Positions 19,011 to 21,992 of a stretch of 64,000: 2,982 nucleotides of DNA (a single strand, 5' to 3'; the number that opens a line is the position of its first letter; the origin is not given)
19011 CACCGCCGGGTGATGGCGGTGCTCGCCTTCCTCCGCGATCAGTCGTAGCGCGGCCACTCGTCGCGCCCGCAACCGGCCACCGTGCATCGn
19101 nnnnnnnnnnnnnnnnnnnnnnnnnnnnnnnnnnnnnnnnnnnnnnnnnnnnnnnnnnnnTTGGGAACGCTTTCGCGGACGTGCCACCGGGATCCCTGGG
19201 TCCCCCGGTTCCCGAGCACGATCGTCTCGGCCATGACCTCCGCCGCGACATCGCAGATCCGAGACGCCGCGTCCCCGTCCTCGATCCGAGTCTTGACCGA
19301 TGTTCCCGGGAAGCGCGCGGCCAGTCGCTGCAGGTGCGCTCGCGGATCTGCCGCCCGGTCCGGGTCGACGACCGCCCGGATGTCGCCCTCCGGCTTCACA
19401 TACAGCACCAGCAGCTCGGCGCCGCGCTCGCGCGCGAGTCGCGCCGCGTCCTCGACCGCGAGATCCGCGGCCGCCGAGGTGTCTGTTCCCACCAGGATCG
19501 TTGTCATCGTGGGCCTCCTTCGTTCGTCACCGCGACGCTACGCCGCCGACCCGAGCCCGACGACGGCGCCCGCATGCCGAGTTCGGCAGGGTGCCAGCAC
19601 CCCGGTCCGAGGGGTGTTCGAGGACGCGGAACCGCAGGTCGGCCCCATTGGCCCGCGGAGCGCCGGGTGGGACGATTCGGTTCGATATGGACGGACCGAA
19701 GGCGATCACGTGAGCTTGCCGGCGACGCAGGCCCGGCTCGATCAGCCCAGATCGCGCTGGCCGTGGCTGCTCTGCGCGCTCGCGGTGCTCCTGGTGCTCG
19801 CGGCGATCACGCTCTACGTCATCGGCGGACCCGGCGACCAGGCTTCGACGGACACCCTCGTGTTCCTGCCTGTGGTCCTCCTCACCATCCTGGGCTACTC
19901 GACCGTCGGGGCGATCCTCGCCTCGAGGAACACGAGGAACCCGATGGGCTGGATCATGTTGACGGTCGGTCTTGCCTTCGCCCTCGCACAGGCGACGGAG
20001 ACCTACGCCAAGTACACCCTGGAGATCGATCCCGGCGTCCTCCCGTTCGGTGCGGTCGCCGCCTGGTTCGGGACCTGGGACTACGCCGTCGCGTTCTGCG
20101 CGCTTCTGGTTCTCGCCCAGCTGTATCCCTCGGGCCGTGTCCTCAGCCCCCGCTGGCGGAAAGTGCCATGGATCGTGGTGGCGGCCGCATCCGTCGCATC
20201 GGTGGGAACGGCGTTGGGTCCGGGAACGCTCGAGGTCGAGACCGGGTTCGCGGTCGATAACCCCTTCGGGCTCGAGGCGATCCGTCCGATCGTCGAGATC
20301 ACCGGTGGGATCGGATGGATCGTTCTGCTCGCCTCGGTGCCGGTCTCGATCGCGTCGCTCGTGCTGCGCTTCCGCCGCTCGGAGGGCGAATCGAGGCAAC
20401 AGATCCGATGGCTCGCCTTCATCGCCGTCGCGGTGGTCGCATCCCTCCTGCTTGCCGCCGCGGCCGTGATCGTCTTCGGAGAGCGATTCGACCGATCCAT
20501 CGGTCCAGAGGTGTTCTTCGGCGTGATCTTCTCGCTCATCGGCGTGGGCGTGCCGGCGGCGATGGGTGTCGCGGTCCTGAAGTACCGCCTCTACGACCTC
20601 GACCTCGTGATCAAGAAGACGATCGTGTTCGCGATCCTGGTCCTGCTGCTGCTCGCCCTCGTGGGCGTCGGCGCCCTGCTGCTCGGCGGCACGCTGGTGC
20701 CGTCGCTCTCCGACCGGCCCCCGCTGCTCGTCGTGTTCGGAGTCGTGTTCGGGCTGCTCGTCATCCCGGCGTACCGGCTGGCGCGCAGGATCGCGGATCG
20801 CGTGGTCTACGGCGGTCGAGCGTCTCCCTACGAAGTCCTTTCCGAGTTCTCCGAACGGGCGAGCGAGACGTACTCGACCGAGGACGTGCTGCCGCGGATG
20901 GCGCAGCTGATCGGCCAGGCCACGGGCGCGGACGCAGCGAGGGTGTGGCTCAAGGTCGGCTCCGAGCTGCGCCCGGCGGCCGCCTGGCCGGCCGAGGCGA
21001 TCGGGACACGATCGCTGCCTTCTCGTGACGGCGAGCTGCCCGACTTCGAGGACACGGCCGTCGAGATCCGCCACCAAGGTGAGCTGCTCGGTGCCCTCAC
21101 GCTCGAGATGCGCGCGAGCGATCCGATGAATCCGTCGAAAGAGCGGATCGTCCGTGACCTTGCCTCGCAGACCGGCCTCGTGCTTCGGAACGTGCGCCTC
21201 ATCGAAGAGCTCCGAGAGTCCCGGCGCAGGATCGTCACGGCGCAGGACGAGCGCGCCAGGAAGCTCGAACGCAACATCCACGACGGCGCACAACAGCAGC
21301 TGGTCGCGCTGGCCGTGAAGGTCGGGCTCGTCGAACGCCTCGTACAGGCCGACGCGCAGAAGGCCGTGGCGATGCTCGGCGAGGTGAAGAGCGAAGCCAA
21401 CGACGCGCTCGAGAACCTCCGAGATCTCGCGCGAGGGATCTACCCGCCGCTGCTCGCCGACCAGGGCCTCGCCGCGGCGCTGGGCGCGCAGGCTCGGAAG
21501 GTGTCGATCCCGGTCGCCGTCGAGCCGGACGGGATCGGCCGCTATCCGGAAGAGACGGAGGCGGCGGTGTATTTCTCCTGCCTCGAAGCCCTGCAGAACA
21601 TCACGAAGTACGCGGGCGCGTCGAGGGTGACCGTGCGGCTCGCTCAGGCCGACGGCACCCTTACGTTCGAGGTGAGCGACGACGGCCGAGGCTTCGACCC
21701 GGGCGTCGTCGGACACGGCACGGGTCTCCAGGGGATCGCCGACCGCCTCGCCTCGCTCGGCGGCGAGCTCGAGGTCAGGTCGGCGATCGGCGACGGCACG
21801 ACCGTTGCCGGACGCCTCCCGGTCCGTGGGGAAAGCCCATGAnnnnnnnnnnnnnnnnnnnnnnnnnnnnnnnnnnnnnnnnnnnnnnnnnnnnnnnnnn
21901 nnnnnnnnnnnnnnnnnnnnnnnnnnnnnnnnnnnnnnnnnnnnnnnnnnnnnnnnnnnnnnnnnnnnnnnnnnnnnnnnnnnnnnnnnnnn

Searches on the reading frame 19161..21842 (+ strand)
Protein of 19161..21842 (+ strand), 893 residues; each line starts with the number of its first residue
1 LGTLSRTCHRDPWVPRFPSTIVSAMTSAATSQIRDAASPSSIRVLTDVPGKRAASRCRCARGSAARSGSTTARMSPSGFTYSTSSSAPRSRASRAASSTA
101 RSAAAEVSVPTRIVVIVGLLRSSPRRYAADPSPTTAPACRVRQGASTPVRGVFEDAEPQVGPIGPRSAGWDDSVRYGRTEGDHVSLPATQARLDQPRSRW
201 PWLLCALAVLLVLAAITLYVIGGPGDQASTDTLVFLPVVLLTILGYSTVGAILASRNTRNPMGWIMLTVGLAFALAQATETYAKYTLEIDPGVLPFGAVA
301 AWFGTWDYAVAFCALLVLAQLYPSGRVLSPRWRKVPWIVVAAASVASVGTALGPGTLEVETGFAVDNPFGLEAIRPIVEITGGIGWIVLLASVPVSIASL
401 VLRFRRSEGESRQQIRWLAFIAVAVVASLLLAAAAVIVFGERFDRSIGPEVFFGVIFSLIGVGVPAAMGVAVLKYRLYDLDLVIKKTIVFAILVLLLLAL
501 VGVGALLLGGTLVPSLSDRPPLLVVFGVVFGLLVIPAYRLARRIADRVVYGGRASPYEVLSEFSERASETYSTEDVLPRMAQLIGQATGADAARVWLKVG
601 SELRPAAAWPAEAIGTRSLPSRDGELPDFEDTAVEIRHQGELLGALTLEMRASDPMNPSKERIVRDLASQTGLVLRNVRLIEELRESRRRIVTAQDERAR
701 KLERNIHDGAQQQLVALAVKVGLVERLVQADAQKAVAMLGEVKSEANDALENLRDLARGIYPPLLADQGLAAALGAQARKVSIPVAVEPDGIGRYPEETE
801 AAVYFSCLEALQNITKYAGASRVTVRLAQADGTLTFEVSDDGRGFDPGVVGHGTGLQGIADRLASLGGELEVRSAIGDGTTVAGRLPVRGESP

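Call 26: search_protein_families(library=pfam, proteins=[window:19161-21842:+], max_evalue=0.001)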
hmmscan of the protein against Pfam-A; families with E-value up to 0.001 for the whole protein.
window:19161-21842:+ (893 aa): 4 families
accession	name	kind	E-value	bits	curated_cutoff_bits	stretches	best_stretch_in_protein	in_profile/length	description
PF07730.19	HisKA_3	-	1.9e-11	44.8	24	1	701-763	4-66/68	Histidine kinase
PF02518.31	HATPase_c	-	2.7e-10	41.1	26.4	1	808-888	11-109/111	Histidine kinase-, DNA gyrase B-, and HSP90-like ATPase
PF01590.32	GAF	-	0.00011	23.2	22.4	0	574-674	3-132/133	GAF domain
PF13581.12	HATPase_c_2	-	0.00014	22.3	27.4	1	796-849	25-83/127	Histidine kinase-like ATPase domain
